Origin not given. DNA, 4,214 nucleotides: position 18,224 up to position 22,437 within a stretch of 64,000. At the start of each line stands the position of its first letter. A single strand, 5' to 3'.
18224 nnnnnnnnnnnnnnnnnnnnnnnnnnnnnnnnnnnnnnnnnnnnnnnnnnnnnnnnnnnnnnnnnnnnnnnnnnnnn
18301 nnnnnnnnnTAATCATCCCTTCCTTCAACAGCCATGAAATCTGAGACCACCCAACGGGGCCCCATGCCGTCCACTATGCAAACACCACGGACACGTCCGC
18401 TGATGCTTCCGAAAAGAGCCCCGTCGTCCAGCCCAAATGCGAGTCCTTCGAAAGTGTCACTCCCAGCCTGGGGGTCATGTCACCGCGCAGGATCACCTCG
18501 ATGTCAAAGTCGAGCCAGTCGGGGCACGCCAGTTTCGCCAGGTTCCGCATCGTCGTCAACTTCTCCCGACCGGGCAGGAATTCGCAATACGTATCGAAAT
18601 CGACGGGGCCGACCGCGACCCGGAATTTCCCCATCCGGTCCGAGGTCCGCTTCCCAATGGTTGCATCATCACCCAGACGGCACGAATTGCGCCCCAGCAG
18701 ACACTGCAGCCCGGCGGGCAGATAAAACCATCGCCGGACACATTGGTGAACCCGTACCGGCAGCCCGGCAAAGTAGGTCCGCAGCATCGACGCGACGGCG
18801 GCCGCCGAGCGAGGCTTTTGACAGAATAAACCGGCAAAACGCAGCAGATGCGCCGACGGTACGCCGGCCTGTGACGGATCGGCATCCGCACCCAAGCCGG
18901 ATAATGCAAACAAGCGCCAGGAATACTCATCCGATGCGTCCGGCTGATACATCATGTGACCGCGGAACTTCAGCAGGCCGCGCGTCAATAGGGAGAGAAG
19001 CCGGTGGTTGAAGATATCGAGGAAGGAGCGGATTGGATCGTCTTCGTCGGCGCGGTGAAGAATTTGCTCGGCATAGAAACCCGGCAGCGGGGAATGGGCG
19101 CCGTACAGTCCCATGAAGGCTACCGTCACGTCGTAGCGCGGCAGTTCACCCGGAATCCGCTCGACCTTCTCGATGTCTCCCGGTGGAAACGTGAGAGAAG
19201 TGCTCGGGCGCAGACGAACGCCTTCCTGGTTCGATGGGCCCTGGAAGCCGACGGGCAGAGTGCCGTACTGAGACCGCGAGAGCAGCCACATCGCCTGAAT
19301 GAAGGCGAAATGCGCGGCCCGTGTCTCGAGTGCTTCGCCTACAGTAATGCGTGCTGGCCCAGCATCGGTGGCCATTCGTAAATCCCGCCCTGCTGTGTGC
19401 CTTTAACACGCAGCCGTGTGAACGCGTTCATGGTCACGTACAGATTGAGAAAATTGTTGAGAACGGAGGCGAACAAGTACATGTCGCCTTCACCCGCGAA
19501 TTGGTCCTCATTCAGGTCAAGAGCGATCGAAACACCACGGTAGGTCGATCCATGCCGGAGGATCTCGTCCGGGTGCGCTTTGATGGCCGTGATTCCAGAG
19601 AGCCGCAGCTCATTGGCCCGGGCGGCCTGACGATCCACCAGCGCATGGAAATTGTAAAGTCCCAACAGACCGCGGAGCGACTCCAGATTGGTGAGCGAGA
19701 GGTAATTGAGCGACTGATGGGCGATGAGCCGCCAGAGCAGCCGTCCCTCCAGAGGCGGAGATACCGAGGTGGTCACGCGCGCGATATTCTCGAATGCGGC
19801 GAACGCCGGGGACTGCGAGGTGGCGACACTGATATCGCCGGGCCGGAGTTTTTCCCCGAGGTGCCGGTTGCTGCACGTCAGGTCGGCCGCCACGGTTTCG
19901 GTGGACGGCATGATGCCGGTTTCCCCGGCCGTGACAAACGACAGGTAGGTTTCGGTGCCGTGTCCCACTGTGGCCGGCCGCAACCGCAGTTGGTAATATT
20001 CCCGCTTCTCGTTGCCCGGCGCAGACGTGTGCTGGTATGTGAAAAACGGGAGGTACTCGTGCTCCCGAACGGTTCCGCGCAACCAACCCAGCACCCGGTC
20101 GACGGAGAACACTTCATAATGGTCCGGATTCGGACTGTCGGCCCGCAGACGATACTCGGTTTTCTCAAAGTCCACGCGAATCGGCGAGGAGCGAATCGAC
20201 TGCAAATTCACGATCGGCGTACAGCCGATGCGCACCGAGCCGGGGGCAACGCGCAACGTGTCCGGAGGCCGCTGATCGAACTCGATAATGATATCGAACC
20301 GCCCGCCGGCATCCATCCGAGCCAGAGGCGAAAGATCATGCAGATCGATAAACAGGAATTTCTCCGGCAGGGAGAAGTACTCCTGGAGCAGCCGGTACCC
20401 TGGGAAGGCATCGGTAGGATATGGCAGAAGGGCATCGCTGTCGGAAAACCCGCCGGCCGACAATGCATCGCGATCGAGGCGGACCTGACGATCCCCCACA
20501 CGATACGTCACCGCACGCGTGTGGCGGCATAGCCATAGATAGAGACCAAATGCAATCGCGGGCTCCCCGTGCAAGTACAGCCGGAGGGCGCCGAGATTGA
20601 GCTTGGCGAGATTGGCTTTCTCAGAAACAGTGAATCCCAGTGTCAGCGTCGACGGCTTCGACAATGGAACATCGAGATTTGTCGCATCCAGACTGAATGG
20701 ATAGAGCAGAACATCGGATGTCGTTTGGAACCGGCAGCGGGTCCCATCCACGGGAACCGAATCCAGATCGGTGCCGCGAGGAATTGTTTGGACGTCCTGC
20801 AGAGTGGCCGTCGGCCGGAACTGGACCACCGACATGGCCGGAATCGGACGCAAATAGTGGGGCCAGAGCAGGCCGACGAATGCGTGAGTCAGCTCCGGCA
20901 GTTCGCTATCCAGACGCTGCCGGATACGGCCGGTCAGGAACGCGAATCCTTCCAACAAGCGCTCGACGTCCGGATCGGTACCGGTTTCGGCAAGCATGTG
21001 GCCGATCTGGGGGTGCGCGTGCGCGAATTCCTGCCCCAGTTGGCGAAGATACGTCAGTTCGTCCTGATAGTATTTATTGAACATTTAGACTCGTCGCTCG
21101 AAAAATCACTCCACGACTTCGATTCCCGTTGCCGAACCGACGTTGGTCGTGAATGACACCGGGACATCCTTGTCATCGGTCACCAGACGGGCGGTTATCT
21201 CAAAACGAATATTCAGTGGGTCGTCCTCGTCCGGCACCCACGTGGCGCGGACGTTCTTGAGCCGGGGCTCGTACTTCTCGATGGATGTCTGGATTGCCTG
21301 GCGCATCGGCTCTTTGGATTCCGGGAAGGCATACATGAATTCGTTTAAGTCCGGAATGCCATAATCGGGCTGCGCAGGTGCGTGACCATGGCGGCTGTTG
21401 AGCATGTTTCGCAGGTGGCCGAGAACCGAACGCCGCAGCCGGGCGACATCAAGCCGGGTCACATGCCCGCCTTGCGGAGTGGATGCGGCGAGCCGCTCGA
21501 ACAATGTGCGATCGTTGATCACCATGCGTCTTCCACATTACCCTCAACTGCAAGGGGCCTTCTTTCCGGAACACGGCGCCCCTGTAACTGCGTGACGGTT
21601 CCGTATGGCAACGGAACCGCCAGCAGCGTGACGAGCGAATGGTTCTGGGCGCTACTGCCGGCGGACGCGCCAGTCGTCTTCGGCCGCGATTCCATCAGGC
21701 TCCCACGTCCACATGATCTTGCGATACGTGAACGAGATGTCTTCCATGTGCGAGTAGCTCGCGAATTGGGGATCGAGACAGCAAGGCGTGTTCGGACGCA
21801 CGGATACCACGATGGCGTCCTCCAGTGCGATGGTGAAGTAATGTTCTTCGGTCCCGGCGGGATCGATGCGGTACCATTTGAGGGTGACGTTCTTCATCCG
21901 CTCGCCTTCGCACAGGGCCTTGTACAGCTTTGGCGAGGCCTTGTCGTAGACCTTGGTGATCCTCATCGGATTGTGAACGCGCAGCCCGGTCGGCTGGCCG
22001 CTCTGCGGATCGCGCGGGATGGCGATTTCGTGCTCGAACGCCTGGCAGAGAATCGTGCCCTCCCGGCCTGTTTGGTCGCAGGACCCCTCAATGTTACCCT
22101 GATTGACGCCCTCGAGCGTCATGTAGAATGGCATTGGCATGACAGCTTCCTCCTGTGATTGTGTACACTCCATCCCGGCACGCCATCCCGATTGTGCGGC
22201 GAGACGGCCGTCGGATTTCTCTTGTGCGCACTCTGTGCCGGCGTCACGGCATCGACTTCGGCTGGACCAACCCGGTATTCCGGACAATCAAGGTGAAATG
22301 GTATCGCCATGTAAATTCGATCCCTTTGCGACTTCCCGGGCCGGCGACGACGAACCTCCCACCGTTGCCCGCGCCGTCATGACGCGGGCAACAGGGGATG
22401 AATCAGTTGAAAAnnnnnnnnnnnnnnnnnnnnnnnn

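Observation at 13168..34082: Complete single-array T6SS-i locus (tssJKLM-tagF-tssABC-hcp-tssEFG-clpV-vgrG)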

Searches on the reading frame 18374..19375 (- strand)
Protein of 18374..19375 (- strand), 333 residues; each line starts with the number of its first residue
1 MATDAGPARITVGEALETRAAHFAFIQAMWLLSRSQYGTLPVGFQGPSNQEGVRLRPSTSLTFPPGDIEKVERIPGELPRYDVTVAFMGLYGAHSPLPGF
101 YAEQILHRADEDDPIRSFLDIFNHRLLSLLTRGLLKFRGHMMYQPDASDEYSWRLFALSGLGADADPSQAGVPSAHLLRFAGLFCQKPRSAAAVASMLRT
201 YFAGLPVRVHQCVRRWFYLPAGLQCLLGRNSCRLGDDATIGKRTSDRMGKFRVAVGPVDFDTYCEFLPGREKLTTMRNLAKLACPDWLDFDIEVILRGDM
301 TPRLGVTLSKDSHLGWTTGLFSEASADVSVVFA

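Call 3: search_protein_families(library=pfam, proteins=[window:18374-19375:-])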
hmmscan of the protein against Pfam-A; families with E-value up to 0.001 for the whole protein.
window:18374-19375:- (333 aa): 1 family
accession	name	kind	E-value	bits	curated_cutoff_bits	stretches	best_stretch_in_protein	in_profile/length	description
PF06996.16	T6SS_TssG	-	1.2e-82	278.1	24.6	1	21-320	3-303/304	Type VI secretion, TssG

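Call 11: search_protein_families(library=ncbifam, proteins=[window:18374-19375:-])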
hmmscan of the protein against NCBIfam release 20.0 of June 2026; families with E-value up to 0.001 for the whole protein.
window:18374-19375:- (333 aa): 1 family
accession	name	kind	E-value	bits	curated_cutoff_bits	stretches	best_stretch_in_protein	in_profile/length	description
TIGR03347.1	VI_chp_1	equivalog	6e-84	281.7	143.3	1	20-320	2-299/300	type VI secretion system baseplate subunit TssG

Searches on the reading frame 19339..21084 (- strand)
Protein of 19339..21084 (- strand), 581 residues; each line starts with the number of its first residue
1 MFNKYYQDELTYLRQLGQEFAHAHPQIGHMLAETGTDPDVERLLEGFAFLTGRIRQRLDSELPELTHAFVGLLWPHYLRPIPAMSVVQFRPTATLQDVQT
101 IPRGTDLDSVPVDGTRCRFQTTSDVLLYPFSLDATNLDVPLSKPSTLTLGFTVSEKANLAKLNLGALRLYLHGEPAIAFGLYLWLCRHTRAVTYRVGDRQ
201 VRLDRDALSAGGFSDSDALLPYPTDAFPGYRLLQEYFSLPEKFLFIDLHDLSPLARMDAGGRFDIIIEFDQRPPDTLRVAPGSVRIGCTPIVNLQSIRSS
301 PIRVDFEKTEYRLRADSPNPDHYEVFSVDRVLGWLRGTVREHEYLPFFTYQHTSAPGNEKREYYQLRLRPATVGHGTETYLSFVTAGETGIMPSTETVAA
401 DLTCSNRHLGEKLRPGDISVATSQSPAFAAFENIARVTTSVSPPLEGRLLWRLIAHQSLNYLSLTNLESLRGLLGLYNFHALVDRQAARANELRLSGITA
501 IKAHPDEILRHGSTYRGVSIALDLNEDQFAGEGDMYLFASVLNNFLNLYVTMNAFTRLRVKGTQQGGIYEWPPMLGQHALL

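Call 3: search_protein_families(library=pfam, proteins=[window:19339-21084:-])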
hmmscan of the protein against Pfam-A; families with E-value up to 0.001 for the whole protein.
window:19339-21084:- (581 aa): 1 family
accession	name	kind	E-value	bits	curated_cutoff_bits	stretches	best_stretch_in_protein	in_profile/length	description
PF05947.17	T6SS_TssF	-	6e-168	560.6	25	1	2-577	5-607/608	Type VI secretion system, TssF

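Call 11: search_protein_families(library=ncbifam, proteins=[window:19339-21084:-])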
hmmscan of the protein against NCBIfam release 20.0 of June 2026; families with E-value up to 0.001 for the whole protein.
window:19339-21084:- (581 aa): 1 family
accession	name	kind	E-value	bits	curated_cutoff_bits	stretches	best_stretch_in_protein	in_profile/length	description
TIGR03359.1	VI_chp_6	equivalog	3.8e-187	623.8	260.3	1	2-581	1-600/600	type VI secretion system baseplate subunit TssF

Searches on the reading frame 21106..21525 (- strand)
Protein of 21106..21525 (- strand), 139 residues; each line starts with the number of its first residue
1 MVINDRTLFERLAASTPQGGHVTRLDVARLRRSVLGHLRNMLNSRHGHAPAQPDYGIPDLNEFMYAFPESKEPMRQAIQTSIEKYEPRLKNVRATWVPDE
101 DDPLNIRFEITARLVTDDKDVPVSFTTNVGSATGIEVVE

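Call 3: search_protein_families(library=pfam, proteins=[window:21106-21525:-])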
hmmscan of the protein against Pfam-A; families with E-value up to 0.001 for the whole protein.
window:21106-21525:- (139 aa): 1 family
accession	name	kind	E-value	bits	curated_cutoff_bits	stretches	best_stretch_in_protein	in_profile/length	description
PF04965.19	GPW_gp25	-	1.3e-17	63.8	27.2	1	29-117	2-94/96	Baseplate wedge protein gp25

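Call 11: search_protein_families(library=ncbifam, proteins=[window:21106-21525:-])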
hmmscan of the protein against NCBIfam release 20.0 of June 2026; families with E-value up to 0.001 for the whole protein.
window:21106-21525:- (139 aa): 1 family
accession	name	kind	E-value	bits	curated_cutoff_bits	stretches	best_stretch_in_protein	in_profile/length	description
TIGR03357.1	VI_zyme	equivalog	1.3e-33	115.4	53.2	1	6-134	2-130/133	type VI secretion system baseplate subunit TssE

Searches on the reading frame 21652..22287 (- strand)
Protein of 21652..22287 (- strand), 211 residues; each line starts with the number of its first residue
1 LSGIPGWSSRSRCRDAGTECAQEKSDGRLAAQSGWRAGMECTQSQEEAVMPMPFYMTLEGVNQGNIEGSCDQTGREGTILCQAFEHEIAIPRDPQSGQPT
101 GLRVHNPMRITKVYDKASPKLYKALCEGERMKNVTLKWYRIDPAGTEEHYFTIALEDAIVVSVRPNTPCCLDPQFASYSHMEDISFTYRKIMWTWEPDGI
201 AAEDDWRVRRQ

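Call 3: search_protein_families(library=pfam, proteins=[window:21652-22287:-])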
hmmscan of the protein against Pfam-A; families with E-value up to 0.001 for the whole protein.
window:21652-22287:- (211 aa): 1 family
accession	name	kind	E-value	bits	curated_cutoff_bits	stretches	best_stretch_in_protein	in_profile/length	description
PF05638.18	T6SS_HCP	-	4.9e-39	134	23.5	1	55-195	1-129/129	Type VI secretion system effector, Hcp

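Call 11: search_protein_families(library=ncbifam, proteins=[window:21652-22287:-])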
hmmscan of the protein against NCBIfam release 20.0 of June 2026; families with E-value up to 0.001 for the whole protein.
window:21652-22287:- (211 aa): 1 family
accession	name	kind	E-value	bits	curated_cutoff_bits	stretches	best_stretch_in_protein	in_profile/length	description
TIGR03344.1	VI_effect_Hcp1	subfamily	3.4e-54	183.2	58.9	1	50-207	1-165/167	type VI secretion system tube protein TssD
